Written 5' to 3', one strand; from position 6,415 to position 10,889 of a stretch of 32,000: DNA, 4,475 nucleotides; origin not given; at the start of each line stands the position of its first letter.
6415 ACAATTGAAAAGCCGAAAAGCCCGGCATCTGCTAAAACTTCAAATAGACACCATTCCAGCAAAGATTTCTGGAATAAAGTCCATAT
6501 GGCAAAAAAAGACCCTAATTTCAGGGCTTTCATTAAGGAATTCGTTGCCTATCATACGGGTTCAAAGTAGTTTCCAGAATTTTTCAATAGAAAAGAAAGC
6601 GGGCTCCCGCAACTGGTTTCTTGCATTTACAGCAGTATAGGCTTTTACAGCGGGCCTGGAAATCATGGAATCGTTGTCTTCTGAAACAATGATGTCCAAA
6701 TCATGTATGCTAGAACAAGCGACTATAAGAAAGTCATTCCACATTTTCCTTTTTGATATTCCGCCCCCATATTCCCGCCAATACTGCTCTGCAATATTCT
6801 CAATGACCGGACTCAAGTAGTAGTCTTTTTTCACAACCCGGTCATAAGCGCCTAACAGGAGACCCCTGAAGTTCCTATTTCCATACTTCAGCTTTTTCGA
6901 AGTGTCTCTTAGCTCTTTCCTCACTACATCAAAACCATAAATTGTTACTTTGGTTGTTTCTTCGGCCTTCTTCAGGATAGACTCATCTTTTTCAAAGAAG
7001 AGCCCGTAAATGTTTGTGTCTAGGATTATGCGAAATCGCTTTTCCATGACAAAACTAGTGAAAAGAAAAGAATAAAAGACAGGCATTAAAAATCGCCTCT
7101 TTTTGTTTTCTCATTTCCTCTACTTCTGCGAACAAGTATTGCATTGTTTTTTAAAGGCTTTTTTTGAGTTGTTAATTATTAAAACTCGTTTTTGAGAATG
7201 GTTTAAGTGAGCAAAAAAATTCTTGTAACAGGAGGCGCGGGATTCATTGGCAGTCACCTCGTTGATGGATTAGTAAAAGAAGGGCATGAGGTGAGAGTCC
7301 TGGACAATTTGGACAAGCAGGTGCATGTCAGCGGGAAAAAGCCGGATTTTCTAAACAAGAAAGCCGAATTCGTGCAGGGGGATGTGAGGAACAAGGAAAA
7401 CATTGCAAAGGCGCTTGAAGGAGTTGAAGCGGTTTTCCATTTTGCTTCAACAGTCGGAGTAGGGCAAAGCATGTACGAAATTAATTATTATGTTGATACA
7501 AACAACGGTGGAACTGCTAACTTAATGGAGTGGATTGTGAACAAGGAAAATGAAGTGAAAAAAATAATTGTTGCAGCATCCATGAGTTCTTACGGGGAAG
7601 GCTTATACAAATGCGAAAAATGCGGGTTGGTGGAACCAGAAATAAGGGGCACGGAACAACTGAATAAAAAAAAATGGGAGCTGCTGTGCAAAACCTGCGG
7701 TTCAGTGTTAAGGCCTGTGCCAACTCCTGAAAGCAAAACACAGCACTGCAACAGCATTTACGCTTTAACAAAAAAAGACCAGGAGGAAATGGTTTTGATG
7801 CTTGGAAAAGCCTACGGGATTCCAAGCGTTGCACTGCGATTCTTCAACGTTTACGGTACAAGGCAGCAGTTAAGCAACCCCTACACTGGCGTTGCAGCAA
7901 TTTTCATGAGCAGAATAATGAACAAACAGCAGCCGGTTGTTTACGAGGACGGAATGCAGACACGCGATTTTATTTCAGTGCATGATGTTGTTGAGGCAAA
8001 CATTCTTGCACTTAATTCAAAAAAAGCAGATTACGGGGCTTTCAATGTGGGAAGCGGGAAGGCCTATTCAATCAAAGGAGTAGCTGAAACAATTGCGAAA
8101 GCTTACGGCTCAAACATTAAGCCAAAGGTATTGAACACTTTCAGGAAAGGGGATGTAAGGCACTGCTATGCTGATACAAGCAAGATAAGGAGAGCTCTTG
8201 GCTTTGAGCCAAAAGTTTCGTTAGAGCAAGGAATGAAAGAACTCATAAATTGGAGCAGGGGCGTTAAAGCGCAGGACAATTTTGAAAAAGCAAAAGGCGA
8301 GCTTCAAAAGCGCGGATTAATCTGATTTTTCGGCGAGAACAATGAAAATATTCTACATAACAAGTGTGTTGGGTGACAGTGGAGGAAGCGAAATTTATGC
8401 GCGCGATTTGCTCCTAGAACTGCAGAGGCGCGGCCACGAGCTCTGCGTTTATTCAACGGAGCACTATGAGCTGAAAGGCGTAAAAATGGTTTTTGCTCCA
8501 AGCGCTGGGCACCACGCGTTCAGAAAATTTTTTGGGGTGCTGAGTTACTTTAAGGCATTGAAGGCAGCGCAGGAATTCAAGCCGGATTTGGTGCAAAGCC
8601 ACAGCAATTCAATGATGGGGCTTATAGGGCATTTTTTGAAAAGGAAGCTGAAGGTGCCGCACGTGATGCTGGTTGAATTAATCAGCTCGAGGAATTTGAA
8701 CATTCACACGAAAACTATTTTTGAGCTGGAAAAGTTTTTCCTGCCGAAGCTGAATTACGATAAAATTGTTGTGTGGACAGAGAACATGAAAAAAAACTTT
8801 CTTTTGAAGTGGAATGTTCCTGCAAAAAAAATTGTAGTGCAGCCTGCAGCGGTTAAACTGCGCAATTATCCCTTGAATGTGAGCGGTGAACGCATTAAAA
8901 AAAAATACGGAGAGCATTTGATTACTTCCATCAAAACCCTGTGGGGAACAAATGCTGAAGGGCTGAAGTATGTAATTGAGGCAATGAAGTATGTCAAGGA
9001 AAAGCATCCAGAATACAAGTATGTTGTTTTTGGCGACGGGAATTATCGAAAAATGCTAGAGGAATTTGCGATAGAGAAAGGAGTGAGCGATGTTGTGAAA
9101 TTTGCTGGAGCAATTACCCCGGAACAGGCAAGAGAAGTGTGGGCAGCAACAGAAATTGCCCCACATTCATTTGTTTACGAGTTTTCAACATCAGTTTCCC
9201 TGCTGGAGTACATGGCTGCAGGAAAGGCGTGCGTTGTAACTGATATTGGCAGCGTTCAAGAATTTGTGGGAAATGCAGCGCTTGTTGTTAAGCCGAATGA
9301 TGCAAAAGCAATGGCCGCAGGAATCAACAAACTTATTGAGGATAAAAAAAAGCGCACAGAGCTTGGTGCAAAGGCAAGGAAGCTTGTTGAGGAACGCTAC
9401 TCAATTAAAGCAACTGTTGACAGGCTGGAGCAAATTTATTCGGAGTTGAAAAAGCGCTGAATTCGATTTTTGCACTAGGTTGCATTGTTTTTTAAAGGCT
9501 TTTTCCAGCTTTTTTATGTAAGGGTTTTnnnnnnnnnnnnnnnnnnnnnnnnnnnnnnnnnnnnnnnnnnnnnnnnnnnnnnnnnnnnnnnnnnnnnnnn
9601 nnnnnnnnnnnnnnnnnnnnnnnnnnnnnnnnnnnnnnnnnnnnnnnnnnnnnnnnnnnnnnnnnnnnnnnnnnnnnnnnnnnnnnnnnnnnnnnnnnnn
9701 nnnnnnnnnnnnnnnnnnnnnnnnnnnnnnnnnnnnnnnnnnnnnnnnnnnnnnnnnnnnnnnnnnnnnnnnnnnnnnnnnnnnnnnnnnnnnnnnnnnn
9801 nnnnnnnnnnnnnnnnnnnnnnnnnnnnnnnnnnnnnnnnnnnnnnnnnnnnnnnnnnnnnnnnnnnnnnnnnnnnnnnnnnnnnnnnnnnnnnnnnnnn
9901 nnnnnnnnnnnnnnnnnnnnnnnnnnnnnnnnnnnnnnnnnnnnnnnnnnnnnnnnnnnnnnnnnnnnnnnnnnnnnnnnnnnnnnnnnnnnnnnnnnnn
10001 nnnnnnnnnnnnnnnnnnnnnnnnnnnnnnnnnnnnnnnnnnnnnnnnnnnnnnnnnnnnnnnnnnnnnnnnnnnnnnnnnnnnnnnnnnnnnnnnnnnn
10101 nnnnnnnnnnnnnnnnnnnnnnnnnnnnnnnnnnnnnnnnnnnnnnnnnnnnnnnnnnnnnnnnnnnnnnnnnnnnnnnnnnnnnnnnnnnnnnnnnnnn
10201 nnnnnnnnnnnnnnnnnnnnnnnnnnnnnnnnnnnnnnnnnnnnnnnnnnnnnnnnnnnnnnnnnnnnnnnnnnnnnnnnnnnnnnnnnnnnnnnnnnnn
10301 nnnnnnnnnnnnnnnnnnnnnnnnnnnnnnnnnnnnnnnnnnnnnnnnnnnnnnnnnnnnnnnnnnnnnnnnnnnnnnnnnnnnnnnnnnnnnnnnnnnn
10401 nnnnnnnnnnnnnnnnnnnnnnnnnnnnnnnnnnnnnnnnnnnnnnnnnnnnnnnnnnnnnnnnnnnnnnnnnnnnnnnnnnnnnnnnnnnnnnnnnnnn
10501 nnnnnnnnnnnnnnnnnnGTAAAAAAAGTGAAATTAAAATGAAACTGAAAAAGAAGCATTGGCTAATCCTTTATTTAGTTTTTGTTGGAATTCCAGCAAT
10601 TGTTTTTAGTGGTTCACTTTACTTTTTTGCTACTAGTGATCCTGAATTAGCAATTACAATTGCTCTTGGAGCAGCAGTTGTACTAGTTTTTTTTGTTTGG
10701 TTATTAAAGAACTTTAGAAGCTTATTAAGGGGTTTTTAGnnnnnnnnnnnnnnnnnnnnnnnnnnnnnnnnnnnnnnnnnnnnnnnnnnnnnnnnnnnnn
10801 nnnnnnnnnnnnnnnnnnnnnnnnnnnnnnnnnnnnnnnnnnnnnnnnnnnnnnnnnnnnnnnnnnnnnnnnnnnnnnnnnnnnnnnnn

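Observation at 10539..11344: Translationally coupled pair: 66-aa two-TM protein plus membrane-anchored PD-(D/E)xK nuclease-like protein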

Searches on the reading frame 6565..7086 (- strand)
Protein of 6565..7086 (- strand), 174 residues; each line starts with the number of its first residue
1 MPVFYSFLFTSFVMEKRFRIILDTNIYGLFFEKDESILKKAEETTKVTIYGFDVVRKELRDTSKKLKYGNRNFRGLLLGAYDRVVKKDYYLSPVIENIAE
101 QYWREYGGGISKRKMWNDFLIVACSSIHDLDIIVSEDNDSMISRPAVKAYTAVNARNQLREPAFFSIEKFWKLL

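Call 88: search_protein_families(library=pfam, proteins=[window:6565-7086:-], max_evalue=0.01)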
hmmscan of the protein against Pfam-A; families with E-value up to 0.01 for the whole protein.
window:6565-7086:- (174 aa): 1 family
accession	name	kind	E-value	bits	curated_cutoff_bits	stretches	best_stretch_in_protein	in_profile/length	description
PF01850.27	PIN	-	0.00074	20.6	23.6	1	20-139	1-113/120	PIN domain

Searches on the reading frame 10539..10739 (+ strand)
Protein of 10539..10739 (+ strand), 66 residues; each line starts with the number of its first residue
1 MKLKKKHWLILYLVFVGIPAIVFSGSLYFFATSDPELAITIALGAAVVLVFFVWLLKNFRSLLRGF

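Call 4: search_protein_families(library=pfam, proteins=[window:10539-10739:+], max_evalue=1)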
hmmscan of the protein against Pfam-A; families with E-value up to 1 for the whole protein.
window:10539-10739:+ (66 aa): 4 families
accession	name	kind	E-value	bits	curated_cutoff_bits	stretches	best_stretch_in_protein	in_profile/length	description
PF15378.11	DUF4605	-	0.0043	17.2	27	1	9-32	33-56/59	Domain of unknown function (DUF4605)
PF04241.20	DUF423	-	0.032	14.9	25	1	5-36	47-76/86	Protein of unknown function (DUF423)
PF06170.17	DUF983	-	0.12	13.1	22.6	1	12-63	29-80/85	Protein of unknown function (DUF983)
PF17009.10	DUF5090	-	0.43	11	27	1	4-63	84-143/187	Domain of unknown function (DUF5090)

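Call 5: search_protein_families(library=ncbifam, proteins=[window:10539-10739:+], max_evalue=1)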
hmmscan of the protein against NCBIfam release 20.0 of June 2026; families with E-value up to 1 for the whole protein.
window:10539-10739:+ (66 aa): 7 families
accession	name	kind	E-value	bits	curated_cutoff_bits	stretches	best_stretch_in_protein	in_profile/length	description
NF006242.0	PRK08378.1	subfamily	0.011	16.2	98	1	15-57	32-75/85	hypothetical protein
NF008125.0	PRK10873.1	equivalog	0.015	15.8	162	1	2-56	62-117/131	hypothetical protein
NF041247.1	UsfY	equivalog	0.016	16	100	1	13-56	26-70/95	protein UsfY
NF010694.0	PRK14094.1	equivalog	0.041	13.7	104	1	10-36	9-33/50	photosystem II reaction center protein PsbM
NF045993.1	MAG0130_MAG3770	subfamily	0.23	11.4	85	1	4-56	15-67/140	MAG0130/MAG3770 family membrane protein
TIGR04402.2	mob_CxxC_CxxC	subfamily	0.43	10.8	70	1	2-54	21-77/180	mobilome CxxCx(11)CxxC protein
NF041635.1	STM3941_fam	subfamily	0.89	9.4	40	1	12-61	6-55/157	STM3941 family protein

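Call 6: search_protein_families(library=padloc, proteins=[window:10539-10739:+], max_evalue=1)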
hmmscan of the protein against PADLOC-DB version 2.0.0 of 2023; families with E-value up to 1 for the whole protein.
window:10539-10739:+ (66 aa): 1 family
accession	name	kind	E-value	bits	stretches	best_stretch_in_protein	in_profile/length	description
PDLC03009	Hydrolase-TM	-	0.07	11.2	1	2-54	41-93/210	-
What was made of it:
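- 10539..10739 (+): 66-aa small membrane protein with two TM helices (predicted N-in/C-in hairpin). It is lineage-specific. No family match (calls 4-6).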

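Call 37: find_homologous_proteins(query=window:10539-10736:+, max_evalue=1)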
Query window:10539-10736:+ (66 aa): 1 proteins with E <= 1 among 1 candidates.
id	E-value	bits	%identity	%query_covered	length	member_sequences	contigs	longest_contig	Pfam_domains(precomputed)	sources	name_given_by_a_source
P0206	4.0e-34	133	100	100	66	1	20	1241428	-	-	-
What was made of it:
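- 10539..10739 (+): No homologue outside its own cluster among 5.8 billion proteins (call 37).
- On Conserved two-gene system (small TM partner plus nuclease): The 66-aa protein has no homologue (call 37).
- Checked: It has no homologue outside its own cluster (call 37), so conservation cannot confirm it.
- The 66-aa protein has no homologue at all (call 37).
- Tried and rejected: None were found (call 37).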
